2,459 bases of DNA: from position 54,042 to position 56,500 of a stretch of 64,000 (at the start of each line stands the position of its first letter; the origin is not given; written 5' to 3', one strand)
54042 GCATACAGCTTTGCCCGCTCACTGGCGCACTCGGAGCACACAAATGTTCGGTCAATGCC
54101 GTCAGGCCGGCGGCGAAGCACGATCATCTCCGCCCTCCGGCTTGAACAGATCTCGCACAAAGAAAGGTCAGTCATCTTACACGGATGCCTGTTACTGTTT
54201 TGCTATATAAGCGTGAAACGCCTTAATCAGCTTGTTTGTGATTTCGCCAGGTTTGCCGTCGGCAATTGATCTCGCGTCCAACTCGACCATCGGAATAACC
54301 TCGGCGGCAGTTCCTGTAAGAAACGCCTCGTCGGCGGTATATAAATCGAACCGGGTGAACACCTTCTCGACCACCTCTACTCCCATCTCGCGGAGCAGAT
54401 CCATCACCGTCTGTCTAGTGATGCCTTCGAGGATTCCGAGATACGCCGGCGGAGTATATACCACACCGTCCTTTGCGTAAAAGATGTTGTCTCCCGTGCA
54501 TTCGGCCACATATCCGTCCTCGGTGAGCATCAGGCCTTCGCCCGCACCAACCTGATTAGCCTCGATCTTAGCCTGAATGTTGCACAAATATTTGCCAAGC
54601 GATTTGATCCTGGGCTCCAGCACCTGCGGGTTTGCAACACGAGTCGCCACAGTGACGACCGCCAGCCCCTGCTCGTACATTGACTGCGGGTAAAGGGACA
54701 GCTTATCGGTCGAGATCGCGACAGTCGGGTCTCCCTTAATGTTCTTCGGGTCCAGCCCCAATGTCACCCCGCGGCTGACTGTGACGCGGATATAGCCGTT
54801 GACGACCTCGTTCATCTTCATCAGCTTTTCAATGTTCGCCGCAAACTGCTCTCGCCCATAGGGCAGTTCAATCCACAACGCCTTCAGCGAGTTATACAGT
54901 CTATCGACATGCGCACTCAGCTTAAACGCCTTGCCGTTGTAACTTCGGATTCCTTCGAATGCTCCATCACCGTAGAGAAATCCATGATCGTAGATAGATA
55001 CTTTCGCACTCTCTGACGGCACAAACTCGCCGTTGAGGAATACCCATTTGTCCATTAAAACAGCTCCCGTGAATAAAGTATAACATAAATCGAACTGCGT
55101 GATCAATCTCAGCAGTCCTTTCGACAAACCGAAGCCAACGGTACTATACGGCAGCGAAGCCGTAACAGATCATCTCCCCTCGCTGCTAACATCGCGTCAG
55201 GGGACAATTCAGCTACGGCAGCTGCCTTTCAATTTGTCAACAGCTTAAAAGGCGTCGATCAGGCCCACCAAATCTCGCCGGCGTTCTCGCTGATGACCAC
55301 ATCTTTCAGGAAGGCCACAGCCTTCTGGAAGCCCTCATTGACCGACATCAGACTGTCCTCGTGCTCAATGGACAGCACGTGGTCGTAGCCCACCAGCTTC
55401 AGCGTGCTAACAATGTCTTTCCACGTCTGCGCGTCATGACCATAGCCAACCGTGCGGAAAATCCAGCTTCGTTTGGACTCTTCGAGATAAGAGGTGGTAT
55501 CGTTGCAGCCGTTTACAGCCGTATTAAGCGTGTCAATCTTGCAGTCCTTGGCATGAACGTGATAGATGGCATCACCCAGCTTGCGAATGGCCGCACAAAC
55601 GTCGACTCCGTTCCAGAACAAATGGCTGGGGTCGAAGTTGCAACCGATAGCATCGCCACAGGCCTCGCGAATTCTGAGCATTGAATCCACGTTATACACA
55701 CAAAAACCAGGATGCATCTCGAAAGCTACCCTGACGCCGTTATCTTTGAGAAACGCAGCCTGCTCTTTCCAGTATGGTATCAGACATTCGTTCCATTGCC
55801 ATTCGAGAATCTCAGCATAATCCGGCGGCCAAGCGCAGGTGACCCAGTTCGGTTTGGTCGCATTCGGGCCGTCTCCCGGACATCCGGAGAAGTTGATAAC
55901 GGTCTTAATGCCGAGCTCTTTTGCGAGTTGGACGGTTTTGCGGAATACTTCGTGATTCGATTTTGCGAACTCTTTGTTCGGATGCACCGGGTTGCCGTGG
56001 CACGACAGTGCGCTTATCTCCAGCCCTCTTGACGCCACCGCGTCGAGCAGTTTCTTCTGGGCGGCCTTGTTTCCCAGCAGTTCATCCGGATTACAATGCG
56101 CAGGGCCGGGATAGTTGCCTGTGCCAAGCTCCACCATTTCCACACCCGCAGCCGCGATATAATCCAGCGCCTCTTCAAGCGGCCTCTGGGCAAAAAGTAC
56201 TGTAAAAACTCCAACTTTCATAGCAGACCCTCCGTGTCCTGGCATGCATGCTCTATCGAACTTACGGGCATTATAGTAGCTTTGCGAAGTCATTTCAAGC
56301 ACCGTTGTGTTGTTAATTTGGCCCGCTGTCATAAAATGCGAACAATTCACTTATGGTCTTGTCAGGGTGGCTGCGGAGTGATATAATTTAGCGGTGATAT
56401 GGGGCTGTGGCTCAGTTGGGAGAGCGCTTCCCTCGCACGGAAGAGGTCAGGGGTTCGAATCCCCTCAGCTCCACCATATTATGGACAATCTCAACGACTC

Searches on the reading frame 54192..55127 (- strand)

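Call 47: search_protein_families(library=pfam, proteins=[window:54192-55127:-], max_evalue=0.00001)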
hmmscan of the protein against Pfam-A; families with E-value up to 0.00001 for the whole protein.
window:54192-55127:- (311 aa): 1 family
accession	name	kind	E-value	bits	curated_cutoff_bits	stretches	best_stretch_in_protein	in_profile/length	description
PF01063.24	Aminotran_4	-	3.4e-56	191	28.5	1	55-281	1-221/223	Amino-transferase class IV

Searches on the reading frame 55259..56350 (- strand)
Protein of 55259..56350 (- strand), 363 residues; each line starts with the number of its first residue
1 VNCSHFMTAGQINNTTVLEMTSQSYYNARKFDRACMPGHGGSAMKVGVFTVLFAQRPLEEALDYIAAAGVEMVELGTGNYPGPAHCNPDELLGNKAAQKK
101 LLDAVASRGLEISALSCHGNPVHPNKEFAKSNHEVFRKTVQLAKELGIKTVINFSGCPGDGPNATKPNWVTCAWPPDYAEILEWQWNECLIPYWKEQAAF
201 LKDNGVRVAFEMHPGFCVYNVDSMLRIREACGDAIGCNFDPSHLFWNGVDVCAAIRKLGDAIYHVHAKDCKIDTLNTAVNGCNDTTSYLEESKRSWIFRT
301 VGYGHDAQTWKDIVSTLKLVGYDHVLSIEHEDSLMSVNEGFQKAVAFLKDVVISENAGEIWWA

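Call 47: search_protein_families(library=pfam, proteins=[window:55259-56350:-], max_evalue=0.00001)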
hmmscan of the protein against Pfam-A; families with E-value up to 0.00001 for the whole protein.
window:55259-56350:- (363 aa): 1 family
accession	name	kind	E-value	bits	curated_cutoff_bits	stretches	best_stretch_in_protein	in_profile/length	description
PF01261.30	AP_endonuc_2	-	8.8e-32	111.2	31.1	1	62-350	1-248/249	Xylose isomerase-like TIM barrel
